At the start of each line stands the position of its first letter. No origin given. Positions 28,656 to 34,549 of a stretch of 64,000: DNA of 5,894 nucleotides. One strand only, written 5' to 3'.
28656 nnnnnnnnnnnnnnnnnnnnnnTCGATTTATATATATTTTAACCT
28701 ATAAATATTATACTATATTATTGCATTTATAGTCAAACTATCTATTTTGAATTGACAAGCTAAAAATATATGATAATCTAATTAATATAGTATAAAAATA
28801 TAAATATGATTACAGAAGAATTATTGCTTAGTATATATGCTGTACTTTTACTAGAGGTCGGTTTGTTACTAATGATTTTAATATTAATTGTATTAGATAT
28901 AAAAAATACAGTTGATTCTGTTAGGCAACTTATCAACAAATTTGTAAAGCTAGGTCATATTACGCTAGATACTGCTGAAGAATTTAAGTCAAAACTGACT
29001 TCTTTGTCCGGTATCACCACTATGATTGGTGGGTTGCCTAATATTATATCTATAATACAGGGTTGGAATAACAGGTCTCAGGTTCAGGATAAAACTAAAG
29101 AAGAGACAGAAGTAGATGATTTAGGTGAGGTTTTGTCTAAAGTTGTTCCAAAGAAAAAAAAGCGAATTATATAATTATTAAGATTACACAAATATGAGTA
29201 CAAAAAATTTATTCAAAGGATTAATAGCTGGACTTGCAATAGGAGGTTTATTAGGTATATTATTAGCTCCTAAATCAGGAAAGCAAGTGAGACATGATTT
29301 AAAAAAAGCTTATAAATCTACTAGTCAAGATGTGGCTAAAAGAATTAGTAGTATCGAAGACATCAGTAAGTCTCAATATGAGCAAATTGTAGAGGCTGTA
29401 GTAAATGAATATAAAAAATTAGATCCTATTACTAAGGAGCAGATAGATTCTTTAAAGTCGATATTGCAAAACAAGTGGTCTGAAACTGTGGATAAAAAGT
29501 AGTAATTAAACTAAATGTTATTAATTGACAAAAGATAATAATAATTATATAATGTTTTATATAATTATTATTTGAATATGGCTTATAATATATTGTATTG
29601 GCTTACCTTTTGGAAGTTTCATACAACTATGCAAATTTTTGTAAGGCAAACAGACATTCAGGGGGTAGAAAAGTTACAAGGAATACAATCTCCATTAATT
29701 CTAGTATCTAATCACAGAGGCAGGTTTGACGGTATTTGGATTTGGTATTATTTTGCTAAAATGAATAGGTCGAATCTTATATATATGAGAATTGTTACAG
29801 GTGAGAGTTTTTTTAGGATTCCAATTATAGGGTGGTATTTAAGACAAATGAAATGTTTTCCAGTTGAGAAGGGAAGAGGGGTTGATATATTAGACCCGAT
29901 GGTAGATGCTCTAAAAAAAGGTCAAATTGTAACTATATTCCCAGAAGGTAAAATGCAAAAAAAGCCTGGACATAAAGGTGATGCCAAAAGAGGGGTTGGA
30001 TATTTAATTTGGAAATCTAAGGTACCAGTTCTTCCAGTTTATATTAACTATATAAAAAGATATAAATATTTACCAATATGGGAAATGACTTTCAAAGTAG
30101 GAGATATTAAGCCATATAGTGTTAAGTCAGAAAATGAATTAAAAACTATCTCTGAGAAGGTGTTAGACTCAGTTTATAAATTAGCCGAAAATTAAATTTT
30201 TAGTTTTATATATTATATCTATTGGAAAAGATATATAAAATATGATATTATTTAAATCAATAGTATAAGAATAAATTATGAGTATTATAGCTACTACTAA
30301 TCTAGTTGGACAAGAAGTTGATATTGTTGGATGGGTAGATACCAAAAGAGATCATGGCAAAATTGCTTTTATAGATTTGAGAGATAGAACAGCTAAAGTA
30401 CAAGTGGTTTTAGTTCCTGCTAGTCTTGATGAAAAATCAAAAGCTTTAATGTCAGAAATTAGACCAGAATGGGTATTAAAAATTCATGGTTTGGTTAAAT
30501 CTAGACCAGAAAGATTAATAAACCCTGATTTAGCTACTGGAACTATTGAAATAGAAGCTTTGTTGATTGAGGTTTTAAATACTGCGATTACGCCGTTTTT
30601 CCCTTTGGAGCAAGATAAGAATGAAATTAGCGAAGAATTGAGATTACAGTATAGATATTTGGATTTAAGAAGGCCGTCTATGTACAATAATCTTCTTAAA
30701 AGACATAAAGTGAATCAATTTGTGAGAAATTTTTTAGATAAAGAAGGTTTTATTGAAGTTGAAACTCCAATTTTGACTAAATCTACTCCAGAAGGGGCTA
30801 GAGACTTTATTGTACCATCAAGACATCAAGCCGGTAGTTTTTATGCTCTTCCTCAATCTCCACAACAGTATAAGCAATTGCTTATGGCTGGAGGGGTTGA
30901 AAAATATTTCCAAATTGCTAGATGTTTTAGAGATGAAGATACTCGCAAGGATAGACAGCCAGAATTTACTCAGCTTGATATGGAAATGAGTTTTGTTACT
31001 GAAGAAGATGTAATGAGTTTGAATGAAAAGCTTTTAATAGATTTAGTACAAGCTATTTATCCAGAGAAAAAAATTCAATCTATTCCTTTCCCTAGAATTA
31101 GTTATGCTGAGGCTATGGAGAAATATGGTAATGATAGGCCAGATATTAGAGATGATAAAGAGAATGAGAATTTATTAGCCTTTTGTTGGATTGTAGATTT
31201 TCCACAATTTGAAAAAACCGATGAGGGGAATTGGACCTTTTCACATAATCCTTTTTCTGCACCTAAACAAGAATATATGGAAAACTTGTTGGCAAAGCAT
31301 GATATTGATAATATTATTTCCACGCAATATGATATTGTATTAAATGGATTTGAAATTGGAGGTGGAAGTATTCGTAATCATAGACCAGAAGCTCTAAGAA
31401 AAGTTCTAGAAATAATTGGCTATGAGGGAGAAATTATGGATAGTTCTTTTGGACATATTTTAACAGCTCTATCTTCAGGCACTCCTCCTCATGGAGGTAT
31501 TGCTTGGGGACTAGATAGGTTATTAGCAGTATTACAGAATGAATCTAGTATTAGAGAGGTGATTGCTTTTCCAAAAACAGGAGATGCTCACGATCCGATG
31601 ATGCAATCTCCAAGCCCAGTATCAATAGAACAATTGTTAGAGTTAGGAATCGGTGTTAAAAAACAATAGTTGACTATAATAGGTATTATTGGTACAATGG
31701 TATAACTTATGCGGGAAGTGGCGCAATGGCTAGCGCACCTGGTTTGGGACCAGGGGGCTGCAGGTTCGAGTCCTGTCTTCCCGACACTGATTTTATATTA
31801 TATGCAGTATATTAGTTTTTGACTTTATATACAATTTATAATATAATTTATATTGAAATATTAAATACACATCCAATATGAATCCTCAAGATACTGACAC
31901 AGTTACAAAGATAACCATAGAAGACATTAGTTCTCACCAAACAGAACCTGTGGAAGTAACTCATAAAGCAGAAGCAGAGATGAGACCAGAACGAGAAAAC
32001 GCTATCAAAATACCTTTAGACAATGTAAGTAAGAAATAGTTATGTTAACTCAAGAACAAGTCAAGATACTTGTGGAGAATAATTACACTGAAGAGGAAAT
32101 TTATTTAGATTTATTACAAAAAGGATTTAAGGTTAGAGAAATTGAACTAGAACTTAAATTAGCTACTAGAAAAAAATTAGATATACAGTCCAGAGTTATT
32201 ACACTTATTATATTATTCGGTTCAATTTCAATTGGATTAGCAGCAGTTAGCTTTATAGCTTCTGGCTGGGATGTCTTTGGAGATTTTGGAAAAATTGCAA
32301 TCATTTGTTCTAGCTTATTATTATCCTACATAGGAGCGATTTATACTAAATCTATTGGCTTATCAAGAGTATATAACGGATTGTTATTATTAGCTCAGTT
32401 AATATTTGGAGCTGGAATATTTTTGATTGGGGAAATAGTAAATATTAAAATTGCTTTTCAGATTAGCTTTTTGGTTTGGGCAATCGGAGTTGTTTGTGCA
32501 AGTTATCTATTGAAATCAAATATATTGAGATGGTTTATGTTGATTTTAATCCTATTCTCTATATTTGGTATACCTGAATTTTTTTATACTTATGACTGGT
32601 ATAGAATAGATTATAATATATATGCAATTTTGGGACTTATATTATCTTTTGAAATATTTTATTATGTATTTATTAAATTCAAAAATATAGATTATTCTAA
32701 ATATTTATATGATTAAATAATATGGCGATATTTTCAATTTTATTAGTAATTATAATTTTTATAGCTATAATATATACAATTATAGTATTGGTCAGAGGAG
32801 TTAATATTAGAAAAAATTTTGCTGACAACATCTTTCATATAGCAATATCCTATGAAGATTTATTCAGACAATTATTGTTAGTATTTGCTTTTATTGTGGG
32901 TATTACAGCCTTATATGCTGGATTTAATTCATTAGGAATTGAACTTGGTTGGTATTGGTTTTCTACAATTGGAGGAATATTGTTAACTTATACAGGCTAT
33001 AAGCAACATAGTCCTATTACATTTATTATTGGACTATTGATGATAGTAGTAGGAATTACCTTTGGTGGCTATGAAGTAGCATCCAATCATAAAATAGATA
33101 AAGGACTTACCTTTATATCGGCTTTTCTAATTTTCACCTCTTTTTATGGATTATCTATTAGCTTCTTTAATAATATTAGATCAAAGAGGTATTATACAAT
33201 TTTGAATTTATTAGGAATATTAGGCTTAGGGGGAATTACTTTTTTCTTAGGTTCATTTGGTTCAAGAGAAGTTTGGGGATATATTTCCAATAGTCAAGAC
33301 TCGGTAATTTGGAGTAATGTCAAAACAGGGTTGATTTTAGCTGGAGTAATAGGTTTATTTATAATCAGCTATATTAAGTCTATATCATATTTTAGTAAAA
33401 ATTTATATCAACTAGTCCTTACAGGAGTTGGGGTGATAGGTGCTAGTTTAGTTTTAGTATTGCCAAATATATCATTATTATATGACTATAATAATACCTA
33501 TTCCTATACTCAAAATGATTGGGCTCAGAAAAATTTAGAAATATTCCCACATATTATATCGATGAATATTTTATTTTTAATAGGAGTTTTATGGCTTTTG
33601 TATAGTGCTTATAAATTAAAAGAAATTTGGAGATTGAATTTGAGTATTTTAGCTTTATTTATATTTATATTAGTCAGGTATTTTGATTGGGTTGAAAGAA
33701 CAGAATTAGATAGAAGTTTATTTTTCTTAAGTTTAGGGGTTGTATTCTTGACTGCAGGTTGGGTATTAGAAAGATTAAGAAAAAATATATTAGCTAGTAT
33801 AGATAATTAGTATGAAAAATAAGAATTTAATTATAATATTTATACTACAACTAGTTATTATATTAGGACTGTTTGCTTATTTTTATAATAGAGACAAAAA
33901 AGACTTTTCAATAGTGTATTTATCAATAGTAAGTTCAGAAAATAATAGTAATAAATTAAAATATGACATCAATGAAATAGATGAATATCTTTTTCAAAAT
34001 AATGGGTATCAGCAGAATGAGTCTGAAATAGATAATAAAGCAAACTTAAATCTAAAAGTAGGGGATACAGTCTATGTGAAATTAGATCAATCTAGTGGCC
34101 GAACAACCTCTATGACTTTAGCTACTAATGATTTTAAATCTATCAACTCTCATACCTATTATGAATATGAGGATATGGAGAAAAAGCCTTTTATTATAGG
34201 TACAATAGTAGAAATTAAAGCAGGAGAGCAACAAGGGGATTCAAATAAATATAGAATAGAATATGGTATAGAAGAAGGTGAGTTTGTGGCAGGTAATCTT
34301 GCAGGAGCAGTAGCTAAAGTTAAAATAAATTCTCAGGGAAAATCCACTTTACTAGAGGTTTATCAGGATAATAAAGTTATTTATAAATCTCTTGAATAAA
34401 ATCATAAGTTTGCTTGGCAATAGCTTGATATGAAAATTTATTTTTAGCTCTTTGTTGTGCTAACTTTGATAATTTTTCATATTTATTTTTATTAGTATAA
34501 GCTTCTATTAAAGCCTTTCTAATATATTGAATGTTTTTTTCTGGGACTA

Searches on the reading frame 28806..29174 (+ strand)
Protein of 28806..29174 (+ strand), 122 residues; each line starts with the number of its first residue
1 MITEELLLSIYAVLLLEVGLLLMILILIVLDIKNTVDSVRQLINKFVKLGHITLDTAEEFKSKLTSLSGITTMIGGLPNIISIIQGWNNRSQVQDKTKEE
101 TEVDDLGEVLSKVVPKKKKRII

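Call 43: search_protein_families(library=pfam, proteins=[window:28806-29174:+], max_evalue=0.001)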
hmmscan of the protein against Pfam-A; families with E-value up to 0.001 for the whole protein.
window:28806-29174:+ (122 aa): 1 family
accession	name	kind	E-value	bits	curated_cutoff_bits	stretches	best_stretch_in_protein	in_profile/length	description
PF10925.13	DUF2680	-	0.00093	19.7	25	0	37-63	18-44/57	Protein of unknown function (DUF2680)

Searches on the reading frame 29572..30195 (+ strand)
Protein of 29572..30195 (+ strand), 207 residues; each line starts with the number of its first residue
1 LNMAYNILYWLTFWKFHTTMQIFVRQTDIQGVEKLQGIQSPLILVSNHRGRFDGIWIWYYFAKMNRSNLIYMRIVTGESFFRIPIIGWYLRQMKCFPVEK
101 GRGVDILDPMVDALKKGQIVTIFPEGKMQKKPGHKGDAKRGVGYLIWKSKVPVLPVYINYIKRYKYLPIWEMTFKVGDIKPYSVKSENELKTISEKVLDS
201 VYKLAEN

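Call 43: search_protein_families(library=pfam, proteins=[window:29572-30195:+], max_evalue=0.001)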
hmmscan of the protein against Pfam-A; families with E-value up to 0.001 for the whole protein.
window:29572-30195:+ (207 aa): 1 family
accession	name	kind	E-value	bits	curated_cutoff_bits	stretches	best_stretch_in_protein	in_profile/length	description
PF01553.26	Acyltransferase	-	2.4e-22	79.6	23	1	29-158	4-131/132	Acyltransferase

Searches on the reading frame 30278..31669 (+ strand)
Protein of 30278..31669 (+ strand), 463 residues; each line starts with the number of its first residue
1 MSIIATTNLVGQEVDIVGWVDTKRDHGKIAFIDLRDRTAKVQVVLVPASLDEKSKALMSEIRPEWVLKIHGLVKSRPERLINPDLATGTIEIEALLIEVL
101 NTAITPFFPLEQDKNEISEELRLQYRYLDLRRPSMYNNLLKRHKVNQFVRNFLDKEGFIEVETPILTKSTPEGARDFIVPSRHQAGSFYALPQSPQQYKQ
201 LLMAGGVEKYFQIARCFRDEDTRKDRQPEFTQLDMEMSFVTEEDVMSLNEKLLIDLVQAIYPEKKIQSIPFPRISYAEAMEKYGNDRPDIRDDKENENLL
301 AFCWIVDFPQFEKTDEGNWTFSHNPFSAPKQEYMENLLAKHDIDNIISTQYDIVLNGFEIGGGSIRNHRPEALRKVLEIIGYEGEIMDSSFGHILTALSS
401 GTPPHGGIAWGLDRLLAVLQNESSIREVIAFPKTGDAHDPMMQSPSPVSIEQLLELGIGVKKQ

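Call 43: search_protein_families(library=pfam, proteins=[window:30278-31669:+], max_evalue=0.001)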
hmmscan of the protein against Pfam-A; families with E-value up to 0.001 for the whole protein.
window:30278-31669:+ (463 aa): 2 families
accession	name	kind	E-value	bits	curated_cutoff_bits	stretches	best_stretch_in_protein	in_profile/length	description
PF00152.25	tRNA-synt_2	-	6.1e-115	384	25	1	118-434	1-307/308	tRNA synthetases class II (D, K and N)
PF01336.31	tRNA_anti-codon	-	1.6e-15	57.2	27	1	14-98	1-73/75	OB-fold nucleic acid binding domain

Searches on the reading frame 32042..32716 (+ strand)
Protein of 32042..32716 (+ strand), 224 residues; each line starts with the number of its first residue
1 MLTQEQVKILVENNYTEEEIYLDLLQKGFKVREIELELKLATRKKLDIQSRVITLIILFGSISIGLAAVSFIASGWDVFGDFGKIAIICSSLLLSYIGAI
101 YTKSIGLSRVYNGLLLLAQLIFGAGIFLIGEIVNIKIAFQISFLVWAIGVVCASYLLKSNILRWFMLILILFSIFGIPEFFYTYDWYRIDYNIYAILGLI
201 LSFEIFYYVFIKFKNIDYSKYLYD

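Call 44: search_protein_families(library=pfam, proteins=[window:32042-32716:+], max_evalue=0.001)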
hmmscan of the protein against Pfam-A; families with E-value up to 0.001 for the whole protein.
window:32042-32716:+ (224 aa): 1 family
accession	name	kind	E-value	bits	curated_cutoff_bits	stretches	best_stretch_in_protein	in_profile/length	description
PF09925.14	DUF2157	-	8.2e-22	77.9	32.4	1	49-162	31-145/146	Predicted membrane protein (DUF2157)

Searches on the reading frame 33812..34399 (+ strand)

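Call 44: search_protein_families(library=pfam, proteins=[window:33812-34399:+], max_evalue=0.001)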
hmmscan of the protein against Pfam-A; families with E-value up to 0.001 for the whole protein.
window:33812-34399:+ (195 aa): 1 family
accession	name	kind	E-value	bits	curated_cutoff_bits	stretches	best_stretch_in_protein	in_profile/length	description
PF07006.16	DUF1310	-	0.00051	20.7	30.1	1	6-76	1-69/119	Protein of unknown function (DUF1310)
